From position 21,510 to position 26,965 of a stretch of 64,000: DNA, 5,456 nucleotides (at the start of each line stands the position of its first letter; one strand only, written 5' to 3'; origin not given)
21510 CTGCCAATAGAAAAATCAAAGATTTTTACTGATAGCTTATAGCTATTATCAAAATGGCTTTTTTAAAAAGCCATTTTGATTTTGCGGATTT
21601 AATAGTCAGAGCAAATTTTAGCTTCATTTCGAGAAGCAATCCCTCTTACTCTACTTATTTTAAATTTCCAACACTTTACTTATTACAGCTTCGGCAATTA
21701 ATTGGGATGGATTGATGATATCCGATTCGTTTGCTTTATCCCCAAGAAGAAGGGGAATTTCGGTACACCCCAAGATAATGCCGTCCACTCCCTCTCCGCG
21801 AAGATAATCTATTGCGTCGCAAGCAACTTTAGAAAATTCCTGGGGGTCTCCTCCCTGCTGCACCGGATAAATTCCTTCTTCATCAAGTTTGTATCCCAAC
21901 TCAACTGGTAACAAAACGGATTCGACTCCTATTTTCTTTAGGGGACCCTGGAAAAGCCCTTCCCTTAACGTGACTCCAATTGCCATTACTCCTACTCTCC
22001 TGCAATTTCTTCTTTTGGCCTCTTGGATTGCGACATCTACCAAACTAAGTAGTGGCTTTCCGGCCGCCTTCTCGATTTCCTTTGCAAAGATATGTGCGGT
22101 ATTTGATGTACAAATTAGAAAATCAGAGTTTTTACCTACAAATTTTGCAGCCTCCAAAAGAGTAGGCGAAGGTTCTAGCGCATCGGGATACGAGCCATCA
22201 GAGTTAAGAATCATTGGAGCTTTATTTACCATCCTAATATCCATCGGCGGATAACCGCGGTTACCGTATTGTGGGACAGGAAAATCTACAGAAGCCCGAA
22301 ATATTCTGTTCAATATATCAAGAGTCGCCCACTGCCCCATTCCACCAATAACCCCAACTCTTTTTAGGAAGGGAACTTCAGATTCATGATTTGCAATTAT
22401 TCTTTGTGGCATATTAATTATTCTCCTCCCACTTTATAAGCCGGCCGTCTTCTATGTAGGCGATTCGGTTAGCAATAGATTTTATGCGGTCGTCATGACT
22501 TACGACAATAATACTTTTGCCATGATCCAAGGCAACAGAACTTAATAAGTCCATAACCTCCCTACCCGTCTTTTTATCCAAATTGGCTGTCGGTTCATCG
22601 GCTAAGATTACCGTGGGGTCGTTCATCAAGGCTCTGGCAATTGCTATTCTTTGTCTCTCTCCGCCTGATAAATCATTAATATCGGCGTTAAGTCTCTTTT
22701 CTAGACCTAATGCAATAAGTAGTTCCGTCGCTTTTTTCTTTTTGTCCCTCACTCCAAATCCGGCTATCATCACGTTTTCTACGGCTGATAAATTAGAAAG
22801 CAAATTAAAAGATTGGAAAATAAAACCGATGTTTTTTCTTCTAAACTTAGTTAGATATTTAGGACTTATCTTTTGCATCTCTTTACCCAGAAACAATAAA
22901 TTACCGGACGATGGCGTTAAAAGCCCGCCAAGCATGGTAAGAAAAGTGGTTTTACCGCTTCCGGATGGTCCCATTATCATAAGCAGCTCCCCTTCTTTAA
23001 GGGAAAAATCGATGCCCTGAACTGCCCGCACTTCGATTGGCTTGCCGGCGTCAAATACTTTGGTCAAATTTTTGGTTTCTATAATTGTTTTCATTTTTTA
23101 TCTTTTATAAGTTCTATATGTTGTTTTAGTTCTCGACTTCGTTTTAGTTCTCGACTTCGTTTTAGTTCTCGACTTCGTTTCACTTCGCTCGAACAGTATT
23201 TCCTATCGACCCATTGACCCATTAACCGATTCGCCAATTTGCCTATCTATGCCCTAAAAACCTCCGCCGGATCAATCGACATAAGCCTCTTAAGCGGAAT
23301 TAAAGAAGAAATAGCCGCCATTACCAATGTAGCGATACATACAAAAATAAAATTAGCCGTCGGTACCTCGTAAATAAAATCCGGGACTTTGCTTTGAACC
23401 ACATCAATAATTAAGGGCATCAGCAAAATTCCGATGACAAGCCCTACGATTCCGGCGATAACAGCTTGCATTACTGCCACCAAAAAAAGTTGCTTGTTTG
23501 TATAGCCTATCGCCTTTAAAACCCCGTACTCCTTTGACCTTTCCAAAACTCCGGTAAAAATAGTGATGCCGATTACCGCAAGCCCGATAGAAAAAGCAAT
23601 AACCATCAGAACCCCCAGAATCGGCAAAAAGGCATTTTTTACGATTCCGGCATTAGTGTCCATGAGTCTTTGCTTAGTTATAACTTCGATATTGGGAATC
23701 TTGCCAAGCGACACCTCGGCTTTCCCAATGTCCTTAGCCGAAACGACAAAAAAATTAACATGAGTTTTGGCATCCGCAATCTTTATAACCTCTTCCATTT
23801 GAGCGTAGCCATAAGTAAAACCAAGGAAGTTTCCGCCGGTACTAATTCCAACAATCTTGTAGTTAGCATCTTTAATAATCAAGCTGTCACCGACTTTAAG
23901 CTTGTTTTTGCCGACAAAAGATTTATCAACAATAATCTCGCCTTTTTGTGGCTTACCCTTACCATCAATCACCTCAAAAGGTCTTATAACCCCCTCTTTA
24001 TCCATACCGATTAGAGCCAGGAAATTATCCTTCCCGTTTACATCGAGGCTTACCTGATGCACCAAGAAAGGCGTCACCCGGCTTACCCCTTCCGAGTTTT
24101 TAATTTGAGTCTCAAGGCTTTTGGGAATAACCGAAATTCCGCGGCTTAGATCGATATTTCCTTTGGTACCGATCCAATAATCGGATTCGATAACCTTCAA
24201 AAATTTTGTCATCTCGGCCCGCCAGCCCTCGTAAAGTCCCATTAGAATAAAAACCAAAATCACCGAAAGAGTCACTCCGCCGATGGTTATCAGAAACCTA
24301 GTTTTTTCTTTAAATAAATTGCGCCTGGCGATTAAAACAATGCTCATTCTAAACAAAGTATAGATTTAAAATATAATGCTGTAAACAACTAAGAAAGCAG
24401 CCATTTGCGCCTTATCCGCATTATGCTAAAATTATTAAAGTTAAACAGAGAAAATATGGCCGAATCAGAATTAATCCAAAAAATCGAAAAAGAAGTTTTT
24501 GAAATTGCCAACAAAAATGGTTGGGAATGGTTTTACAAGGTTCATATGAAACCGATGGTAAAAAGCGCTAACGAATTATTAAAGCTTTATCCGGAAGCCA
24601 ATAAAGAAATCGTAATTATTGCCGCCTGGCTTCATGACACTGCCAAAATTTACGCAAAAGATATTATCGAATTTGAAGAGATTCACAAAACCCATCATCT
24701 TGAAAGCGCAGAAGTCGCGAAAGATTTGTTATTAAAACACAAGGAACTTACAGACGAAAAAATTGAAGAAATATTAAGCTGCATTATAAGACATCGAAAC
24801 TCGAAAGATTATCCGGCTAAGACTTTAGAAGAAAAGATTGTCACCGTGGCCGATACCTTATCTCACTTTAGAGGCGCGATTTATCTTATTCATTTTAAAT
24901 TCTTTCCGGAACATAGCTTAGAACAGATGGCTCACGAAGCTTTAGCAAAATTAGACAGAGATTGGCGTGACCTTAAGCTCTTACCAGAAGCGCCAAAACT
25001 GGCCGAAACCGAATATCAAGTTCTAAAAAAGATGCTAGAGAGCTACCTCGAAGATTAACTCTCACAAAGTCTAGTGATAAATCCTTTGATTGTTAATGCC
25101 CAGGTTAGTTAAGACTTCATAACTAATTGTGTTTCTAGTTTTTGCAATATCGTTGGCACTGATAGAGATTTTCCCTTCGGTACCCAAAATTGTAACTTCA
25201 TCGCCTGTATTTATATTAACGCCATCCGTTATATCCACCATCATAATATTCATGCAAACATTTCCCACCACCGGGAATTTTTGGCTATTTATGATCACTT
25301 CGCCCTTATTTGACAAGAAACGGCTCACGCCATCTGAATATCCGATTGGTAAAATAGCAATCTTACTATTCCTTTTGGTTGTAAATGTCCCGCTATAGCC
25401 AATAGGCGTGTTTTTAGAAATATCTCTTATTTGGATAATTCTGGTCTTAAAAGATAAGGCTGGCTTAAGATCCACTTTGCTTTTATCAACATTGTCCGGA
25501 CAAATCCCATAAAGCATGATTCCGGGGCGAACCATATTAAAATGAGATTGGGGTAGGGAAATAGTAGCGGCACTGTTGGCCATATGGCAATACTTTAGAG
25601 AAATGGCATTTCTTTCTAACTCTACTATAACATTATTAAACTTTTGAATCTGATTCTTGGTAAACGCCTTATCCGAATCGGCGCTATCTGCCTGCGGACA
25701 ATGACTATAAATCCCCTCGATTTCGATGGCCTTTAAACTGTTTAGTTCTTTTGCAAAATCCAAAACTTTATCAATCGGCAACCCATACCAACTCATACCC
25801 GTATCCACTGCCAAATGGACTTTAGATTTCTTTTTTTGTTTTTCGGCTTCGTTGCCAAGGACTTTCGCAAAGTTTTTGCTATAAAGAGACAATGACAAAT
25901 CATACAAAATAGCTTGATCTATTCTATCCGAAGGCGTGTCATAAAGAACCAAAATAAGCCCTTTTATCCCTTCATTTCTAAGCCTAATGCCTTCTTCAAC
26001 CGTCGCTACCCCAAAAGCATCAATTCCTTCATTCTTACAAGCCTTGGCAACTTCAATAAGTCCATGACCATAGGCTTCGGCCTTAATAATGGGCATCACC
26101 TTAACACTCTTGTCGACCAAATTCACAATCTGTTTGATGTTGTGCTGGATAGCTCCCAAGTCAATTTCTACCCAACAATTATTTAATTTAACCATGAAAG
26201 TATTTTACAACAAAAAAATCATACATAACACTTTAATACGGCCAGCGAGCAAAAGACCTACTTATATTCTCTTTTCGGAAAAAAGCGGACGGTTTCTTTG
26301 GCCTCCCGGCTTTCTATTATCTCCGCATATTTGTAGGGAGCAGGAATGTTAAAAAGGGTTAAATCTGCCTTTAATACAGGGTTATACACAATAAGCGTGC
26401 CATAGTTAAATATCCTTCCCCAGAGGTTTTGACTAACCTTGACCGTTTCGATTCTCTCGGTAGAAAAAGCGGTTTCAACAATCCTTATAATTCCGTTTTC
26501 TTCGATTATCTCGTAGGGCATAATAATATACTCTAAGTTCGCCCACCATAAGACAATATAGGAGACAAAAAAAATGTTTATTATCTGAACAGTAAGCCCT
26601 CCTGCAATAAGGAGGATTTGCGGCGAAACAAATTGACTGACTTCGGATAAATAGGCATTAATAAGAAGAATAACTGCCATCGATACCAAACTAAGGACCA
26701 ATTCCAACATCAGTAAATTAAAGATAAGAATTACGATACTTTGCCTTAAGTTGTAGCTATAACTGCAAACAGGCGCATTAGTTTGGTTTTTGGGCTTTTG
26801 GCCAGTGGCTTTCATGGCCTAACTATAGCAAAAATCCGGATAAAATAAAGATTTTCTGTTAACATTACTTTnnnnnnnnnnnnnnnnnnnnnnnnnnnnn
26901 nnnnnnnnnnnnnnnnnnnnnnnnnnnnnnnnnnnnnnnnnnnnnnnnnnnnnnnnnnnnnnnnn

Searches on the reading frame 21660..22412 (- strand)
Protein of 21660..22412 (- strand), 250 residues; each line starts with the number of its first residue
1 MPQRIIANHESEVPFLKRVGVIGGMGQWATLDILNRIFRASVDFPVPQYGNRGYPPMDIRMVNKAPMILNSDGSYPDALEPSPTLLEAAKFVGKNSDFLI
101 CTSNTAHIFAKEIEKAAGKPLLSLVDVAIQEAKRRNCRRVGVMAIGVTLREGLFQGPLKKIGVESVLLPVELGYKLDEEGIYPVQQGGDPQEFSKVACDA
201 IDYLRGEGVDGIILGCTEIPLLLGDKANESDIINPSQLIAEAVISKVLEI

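Call 85: search_protein_families(library=pfam, proteins=[window:21660-22412:-], max_evalue=0.0001)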
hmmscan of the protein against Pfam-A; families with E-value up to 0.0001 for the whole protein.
window:21660-22412:- (250 aa): 1 family
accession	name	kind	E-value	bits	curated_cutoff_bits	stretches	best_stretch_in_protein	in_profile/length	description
PF01177.27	Asp_Glu_race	-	6.1e-25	88.7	31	1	22-240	1-208/211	Asp/Glu/Hydantoin racemase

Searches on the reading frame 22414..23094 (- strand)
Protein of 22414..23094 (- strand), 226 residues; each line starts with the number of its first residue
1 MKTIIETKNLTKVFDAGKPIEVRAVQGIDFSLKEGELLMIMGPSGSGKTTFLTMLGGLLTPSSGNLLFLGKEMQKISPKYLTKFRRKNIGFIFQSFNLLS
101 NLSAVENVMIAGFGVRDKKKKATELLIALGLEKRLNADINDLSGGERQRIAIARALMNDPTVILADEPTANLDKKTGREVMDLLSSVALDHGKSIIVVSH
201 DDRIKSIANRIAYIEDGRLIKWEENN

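Call 85: search_protein_families(library=pfam, proteins=[window:22414-23094:-], max_evalue=0.0001)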
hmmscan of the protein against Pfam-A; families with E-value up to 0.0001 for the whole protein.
window:22414-23094:- (226 aa): 2 families
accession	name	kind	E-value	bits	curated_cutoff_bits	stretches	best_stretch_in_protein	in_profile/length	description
PF00005.33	ABC_tran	-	6.8e-36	124.3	25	1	26-170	2-137/137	ABC transporter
PF02463.25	SMC_N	-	7.2e-05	22.7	40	0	137-212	132-209/220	RecF/RecN/SMC N terminal domain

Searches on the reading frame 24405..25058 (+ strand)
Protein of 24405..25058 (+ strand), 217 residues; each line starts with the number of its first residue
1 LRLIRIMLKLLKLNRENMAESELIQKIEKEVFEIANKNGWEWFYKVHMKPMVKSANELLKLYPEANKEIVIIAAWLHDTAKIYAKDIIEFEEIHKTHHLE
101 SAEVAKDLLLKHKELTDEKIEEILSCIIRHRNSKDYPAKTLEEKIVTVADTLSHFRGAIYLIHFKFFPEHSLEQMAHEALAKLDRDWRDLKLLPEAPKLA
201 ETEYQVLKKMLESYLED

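Call 85: search_protein_families(library=pfam, proteins=[window:24405-25058:+], max_evalue=0.0001)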
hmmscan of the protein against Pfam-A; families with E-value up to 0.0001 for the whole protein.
window:24405-25058:+ (217 aa): 1 family
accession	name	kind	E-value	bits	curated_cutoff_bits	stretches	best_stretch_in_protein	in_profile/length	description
PF01966.28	HD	-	5.6e-12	46.4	22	1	51-153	8-114/116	HD domain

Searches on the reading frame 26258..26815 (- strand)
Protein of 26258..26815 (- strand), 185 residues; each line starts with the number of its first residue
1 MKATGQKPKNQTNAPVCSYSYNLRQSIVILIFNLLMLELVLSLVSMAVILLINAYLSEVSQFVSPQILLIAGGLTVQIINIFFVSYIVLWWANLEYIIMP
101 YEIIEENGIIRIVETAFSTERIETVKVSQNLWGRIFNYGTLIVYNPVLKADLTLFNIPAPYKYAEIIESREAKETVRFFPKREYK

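Call 85: search_protein_families(library=pfam, proteins=[window:26258-26815:-], max_evalue=0.0001)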
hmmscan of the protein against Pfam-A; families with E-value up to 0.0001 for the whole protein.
window:26258-26815:- (185 aa): 1 family
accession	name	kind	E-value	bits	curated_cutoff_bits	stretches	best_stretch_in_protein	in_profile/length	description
PF03703.20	bPH_2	-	2.8e-08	34.3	22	1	91-158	1-69/78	Bacterial PH domain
